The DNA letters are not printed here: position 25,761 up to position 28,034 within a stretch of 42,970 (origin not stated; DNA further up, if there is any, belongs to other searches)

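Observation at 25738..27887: Secreted pentaheme c-type cytochrome with a T9SS sorting domain, coupled to a tiny membrane protein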

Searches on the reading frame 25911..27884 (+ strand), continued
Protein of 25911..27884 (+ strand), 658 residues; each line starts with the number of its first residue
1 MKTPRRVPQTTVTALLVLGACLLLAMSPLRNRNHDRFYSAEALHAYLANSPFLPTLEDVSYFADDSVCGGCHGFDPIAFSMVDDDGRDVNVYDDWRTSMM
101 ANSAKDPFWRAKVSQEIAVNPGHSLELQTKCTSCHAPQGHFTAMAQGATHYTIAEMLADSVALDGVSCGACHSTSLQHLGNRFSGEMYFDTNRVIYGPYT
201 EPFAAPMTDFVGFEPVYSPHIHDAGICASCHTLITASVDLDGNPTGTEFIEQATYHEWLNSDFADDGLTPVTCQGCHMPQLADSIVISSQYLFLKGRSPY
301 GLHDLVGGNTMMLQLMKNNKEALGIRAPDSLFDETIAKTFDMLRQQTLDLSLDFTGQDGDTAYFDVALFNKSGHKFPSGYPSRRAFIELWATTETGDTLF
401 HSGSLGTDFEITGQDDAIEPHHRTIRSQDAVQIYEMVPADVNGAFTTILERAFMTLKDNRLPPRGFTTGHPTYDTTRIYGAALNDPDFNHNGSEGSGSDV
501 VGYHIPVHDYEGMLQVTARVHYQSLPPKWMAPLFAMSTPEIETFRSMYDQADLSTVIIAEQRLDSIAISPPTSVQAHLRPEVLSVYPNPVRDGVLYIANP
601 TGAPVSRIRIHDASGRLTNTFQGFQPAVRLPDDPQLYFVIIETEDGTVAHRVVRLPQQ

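Call 59: find_encoding_contigs(protein=P0279, flank=6000, max_places=1)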
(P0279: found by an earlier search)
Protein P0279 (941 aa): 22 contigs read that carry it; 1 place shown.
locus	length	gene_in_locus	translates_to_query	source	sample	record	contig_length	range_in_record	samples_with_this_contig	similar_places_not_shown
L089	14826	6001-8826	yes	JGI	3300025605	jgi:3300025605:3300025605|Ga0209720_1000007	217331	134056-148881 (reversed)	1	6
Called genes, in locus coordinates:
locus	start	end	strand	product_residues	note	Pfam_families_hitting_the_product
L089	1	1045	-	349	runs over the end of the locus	PF00226:DnaJ, PF01556:DnaJ_C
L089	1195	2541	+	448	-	PF00795:CN_hydrolase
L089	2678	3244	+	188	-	PF01928:CYTH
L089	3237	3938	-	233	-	PF04337:DUF480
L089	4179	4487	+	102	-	PF06127:Mpo1-like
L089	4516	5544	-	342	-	-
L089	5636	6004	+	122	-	-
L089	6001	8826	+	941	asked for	PF07995:GSDH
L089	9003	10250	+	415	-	-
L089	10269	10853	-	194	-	-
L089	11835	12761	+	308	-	PF02195:ParB_N, PF17762:HTH_ParB, PF23552:ParB_C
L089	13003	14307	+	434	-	PF01408:GFO_IDH_MocA, PF19051:GFO_IDH_MocA_C2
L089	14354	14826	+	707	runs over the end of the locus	PF11838:ERAP1_C (faint), PF03130:HEAT_PBS (faint), PF13646:HEAT_2, PF02985:HEAT (faint), PF13646:HEAT_2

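Call 61: search_protein_families(library=ncbifam, alignment_id=A1, max_evalue=0.001)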
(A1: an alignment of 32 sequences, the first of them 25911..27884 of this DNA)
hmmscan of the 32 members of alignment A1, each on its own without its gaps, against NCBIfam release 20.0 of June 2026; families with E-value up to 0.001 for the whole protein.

A. member 1, window:25911-27884:+ (658 aa): 4 families
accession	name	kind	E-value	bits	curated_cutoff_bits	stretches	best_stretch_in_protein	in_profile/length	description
NF040886.1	cyt_C_like_Sec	equivalog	3.6e-10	39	250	1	91-280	55-253/423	multiheme c-type cytochrome (seleno)protein ExtKL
TIGR04183.1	Por_Secre_tail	domain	1.5e-06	28.1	23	1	585-653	1-70/72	T9SS type A sorting domain-containing protein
TIGR03507.1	decahem_SO1788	subfamily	2.8e-05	22.8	209.3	0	59-175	570-663/672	OmcA/MtrC family decaheme c-type cytochrome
TIGR04257.1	nanowire_3heme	domain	0.00031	20.8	40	0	125-174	19-60/75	c(7)-type cytochrome triheme domain-containing protein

B. families by the number of members that match (of 32 scanned): 8 families
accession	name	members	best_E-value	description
NF040886.1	cyt_C_like_Sec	32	5.3e-12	multiheme c-type cytochrome (seleno)protein ExtKL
TIGR04183.1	Por_Secre_tail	30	2.7e-14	T9SS type A sorting domain-containing protein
NF038113.1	T9SSA_dep_M36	8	1.7e-05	T9SS-dependent M36 family metallopeptidase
NF033708.1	T9SS_Cterm_ChiA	4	6.2e-06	T9SS sorting signal type C domain-containing protein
TIGR04257.1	nanowire_3heme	3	0.00031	c(7)-type cytochrome triheme domain-containing protein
TIGR03508.1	decahem_SO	3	0.00031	DmsE family decaheme c-type cytochrome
TIGR03507.1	decahem_SO1788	2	2.8e-05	OmcA/MtrC family decaheme c-type cytochrome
TIGR01904.2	GSu_C4xC__C2xCH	2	0.00054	CxxxxCH/CxxCH domain c-type cytochrome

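Call 73: find_homologous_proteins(query=P0190, max_evalue=1e-10)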
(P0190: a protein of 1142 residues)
Query P0190 (1142 aa): 4890 proteins with E <= 1e-10 among 8000 candidates; the best 120 are listed.
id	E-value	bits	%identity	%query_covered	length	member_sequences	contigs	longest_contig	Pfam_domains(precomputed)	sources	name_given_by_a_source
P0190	0.0e+0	2671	100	100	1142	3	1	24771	PF00754.32,PF22633.4,PF07995.18,PF14522.12,PF22113.2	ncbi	-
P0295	0.0e+0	2200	82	98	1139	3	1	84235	PF00754.32,PF22633.4,PF07995.18,PF14522.12,PF22113.2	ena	-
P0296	0.0e+0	2085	78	97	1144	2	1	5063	PF00754.32,PF22633.4,PF07995.18,PF14522.12,PF22113.2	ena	-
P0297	0.0e+0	2014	75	99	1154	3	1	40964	PF00754.32,PF13435.12,PF22633.4,PF07995.18,PF14522.12,PF22113.2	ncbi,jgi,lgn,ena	-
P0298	0.0e+0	1365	56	98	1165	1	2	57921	PF00754.32,PF13435.12,PF22633.4,PF07995.18,PF22113.2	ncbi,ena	ncbi:MAG: PQQ-dependent sugar dehydrogenase [Thiotrichales bacterium]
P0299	0.0e+0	1340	57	95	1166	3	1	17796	PF00754.32,PF22633.4,PF07995.18,PF22113.2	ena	-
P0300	2.0e-180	620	49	40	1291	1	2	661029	PF00754.32,PF00801.27,PF22633.4,PF03422.22,PF07995.18,PF18911.7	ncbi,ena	-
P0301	3.2e-179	616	45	44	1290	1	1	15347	PF00754.32,PF00801.27,PF22633.4,PF03422.22,PF07995.18,PF18911.7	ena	-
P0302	1.1e-174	601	48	39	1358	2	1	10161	PF00754.32,PF00801.27,PF22633.4,PF03422.22,PF07995.18,PF18911.7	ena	-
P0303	1.8e-161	558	41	49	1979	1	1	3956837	PF13163.12,PF00754.32,PF17957.8,PF22633.4,PF00055.24,PF06283.18,PF07995.18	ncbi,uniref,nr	ncbi:discoidin domain-containing protein [Gilvimarinus sp. DA14]|uniref:discoidin domain-containing 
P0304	3.6e-159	550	38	50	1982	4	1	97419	PF00754.32,PF17957.8,PF22633.4,PF00055.24,PF06283.18,PF07995.18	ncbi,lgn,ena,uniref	ncbi:discoidin domain-containing protein [uncultured Gilvimarinus sp.]|uniref:discoidin domain-conta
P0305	5.3e-156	539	50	41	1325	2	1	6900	PF00754.32,PF00801.27,PF22633.4,PF03422.22,PF07995.18,PF18911.7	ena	-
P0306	2.2e-149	518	40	50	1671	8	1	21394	PF00754.32,PF22633.4,PF00055.24,PF06283.18,PF07995.18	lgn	-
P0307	4.3e-146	507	39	50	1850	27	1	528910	PF00754.32,PF17957.8,PF22633.4,PF00055.24,PF06283.18,PF07995.18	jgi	jgi:uncharacterized repeat protein (TIGR03806 family)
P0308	7.1e-140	486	51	42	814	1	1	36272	PF00801.27,PF03422.22,PF07995.18,PF18911.7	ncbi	-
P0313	2.1e-124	435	47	43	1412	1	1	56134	PF00801.27,PF13517.13,PF18962.8,PF05345.19,PF03422.22,PF07995.18,PF18911.7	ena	-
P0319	9.3e-122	426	41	52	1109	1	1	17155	PF00801.27,PF18962.8,PF03422.22,PF07995.18,PF18911.7,PF11721.15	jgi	jgi:glucose/arabinose dehydrogenase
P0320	3.5e-121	424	45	45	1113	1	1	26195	PF00801.27,PF17963.8,PF12819.14,PF18962.8,PF03422.22,PF07995.18,PF18911.7,PF11721.15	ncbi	-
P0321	5.7e-121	423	45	42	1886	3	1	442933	PF07495.20,PF00801.27,PF02010.22,PF18911.7,PF21027.4,PF22352.3,PF17963.8,PF13517.13,PF18962.8,PF03422.22,PF07995.18,PF11721.15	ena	-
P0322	1.2e-120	422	49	36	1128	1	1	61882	PF00801.27,PF18962.8,PF03422.22,PF07995.18,PF18911.7,PF11721.15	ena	-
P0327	2.0e-119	418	46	42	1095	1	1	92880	PF00801.27,PF18962.8,PF03422.22,PF07995.18,PF18911.7,PF11721.15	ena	-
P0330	6.3e-118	413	47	39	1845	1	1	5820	PF00801.27,PF13517.13,PF12819.14,PF18962.8,PF05345.19,PF03422.22,PF07995.18,PF18911.7,PF11721.15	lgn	-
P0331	2.7e-117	411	46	40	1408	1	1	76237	PF00801.27,PF17963.8,PF12819.14,PF18962.8,PF05345.19,PF03422.22,PF07995.18,PF18911.7,PF11721.15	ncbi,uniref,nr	ncbi:putative secreted protein (Por secretion system target) [Pontibacter ummariensis]|uniref:Por se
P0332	3.2e-117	411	48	40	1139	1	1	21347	PF22352.3,PF00801.27,PF18962.8,PF03422.22,PF07995.18,PF18911.7,PF11721.15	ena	-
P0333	4.2e-117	411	48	38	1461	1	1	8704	PF00801.27,PF17963.8,PF18962.8,PF05345.19,PF03422.22,PF07995.18,PF18911.7,PF11721.15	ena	-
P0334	2.5e-116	408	49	36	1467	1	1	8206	PF18099.8,PF00801.27,PF17957.8,PF18962.8,PF03422.22,PF24108.2,PF07995.18,PF18911.7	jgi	-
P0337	1.7e-115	405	47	39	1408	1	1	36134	PF00801.27,PF17963.8,PF13517.13,PF18962.8,PF05345.19,PF03422.22,PF07995.18,PF18911.7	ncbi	-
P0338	1.7e-115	405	47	38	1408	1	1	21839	PF00801.27,PF13517.13,PF18962.8,PF05345.19,PF03422.22,PF07995.18,PF18911.7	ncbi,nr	ncbi:MAG: hypothetical protein DHS20C17_17780 [Cyclobacteriaceae bacterium]|nr:MAG: hypothetical pro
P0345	1.0e-113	399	47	38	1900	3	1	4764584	PF21027.4,PF15418.13,PF22352.3,PF00801.27,PF17963.8,PF13517.13,PF18962.8,PF03422.22,PF07995.18,PF18911.7,PF11721.15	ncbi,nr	ncbi:PKD domain-containing protein [Flavobacteriaceae bacterium MAR_2009_75]|nr:PKD domain-containin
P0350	3.2e-111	391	47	39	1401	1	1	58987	PF00801.27,PF13517.13,PF18962.8,PF05345.19,PF03422.22,PF07995.18,PF18911.7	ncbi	-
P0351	4.2e-111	391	46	39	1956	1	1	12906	PF07495.20,PF22352.3,PF00801.27,PF13205.13,PF13517.13,PF18962.8,PF03422.22,PF07995.18,PF18911.7,PF11721.15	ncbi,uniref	ncbi:malectin domain-containing carbohydrate-binding protein [Pricia sp.]|uniref:malectin domain-con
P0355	1.5e-110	389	48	37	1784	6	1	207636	PF07495.20,PF22352.3,PF00801.27,PF13205.13,PF13517.13,PF18962.8,PF03422.22,PF07995.18,PF18911.7,PF11721.15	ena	-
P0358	5.1e-110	387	45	40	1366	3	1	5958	PF07495.20,PF22352.3,PF00801.27,PF17963.8,PF13517.13,PF18962.8,PF07995.18,PF18911.7,PF11721.15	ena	-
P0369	2.3e-106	375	43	40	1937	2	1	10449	PF22352.3,PF00801.27,PF13517.13,PF18962.8,PF03422.22,PF07995.18,PF18911.7,PF11721.15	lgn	-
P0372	1.8e-102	362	46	38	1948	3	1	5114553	PF07495.20,PF15418.13,PF22352.3,PF00801.27,PF13517.13,PF18962.8,PF08329.17,PF03422.22,PF07995.18,PF18911.7,PF11721.15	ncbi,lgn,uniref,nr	ncbi:PKD domain-containing protein [Zobellia laminariae]|uniref:PKD domain-containing protein n=1 Ta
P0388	1.4e-94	336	45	35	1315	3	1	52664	PF00801.27,PF13517.13,PF18962.8,PF05345.19,PF03422.22,PF07995.18,PF18911.7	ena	-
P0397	1.0e-91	327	41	38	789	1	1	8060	PF18962.8,PF06283.18,PF07995.18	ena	-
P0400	4.2e-91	325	39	42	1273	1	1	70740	PF00801.27,PF07691.18,PF18962.8,PF06283.18,PF03422.22,PF07995.18,PF18911.7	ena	-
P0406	5.2e-90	321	43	37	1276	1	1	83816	PF00801.27,PF07691.18,PF18962.8,PF06283.18,PF03422.22,PF07995.18,PF18911.7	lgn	-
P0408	7.0e-90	320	41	40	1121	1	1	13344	PF00801.27,PF07691.18,PF18962.8,PF06283.18,PF03422.22,PF07995.18,PF18911.7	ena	-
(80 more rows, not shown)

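Call 74: predict_structure(alignment_id=A2)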
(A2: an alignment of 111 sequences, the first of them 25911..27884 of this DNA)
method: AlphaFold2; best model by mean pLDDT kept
length: 658 residues; sequences in the alignment: 111
mean_pLDDT: 92.2   pTM: 0.83
mean pLDDT of the five models: 92.2, 91.9, 91.8, 91.5, 91.4
residues with pLDDT >= 90: 559; 70-90: 42; 50-70: 31; < 50: 26
segments of 3 or more residues with pLDDT < 50: 28-35, 50-55, 573-578
pLDDT, mean of each block of 10 residues (from residue 1): 55 89 73 51 60 53 90 96 97 96 98 98 98 97 96 97 95 96 96 95 93 95 95 98 98 97 76 92 96 96 94 98 97 97 97 95 98 96 98 98 98 95 98 98 98 98 98 98 98 97 96 98 97 98 98 98 94 49 88 96 94 96 97 97 90 94
secondary structure, 60 per line:
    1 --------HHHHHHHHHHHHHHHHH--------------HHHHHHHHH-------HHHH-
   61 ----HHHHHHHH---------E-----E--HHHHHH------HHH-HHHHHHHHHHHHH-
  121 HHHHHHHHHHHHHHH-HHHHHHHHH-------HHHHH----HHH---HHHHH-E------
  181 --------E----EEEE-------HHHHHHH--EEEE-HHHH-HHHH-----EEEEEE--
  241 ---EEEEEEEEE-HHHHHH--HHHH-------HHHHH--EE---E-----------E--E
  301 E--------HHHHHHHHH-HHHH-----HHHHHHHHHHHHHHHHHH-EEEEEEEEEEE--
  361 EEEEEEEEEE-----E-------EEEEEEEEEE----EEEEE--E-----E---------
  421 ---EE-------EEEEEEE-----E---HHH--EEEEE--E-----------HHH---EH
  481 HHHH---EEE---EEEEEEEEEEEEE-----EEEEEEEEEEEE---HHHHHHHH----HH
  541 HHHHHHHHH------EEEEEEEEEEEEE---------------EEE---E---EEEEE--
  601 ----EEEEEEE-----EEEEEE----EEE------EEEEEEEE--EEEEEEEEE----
elements in order: H9-25 H40-48 H56-59 H65-72 H91-96 H107-119 H121-135 H137-145 H153-157 H168-172 E194-197 H205-211 E214-217 H219-222 H224-227 E233-238 E244-252 H254-259 H262-265 H273-277 H310-318 H320-323 H329-346 E348-358 E361-370 E384-393 E398-402 E433-439 E454-458 H480-484 E488-490 E494-506 E512-523 H527-534 H539-549 E556-568 E584-586 E594-598 E605-611 E617-622 E627-629 E636-643 E646-654

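Call 80: search_protein_families(library=pfam, proteins=[L001:2052-2861:+, L057:9802-10851:-, L002:4912-5985:+, L004:10348-13197:-, L021:7641-9059:+, L022:3793-5037:+], max_evalue=0.001)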
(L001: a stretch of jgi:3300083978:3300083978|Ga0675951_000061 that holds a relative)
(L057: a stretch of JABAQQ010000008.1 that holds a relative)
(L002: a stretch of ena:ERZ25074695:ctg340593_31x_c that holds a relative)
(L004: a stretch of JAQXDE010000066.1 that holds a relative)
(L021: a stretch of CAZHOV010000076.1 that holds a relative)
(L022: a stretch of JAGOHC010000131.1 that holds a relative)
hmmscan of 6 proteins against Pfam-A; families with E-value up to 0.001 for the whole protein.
L001:2052-2861:+ (269 aa): 0 families

L057:9802-10851:- (349 aa): 2 families
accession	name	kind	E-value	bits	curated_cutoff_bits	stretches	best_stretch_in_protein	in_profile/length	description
PF02518.31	HATPase_c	-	6.6e-29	101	26.4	1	239-347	2-108/111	Histidine kinase-, DNA gyrase B-, and HSP90-like ATPase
PF00512.31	HisKA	-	2.1e-15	57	26.9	1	125-191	2-66/66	His Kinase A (phospho-acceptor) domain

L002:4912-5985:+ (357 aa): 2 families
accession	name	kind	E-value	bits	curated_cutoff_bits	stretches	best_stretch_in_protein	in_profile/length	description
PF18962.6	Por_Secre_tail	-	1.9e-07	31.7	27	1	288-356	11-75/75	Secretion system C-terminal sorting domain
PF08450.18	SGL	-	2.8e-05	24.3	26.3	1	140-232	126-224/246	SMP-30/Gluconolactonase/LRE-like region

L004:10348-13197:- (949 aa): 5 families
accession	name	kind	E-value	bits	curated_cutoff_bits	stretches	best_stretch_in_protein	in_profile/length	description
PF13517.12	FG-GAP_3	-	3.8e-41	139.9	26.9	6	263-324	1-61/61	FG-GAP-like repeat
PF07593.17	UnbV_ASPIC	-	2.4e-16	59.8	23.4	1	410-476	1-67/68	ASPIC and UnbV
PF01839.29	FG-GAP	-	5.6e-14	52.1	22.1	0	91-115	3-26/37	FG-GAP repeat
PF19081.6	Ig_7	-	6.1e-13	49.3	27.3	1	633-693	1-66/84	Ig-like domain CHU_C associated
PF18962.6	Por_Secre_tail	-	2.6e-11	44.1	27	1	876-947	1-74/75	Secretion system C-terminal sorting domain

L021:7641-9059:+ (472 aa): 2 families
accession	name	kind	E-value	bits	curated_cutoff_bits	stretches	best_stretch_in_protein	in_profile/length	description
PF00929.31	RNase_T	-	1.1e-39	137.1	24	1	16-169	2-164/164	Exonuclease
PF01541.30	GIY-YIG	-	2.9e-07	31.1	22.6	1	211-281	2-74/78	GIY-YIG catalytic domain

L022:3793-5037:+ (414 aa): 1 family
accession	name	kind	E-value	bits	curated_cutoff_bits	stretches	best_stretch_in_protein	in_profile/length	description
PF00528.27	BPD_transp_1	-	1.8e-22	80.4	26.4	1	248-413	14-177/184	Binding-protein-dependent transport system inner membrane component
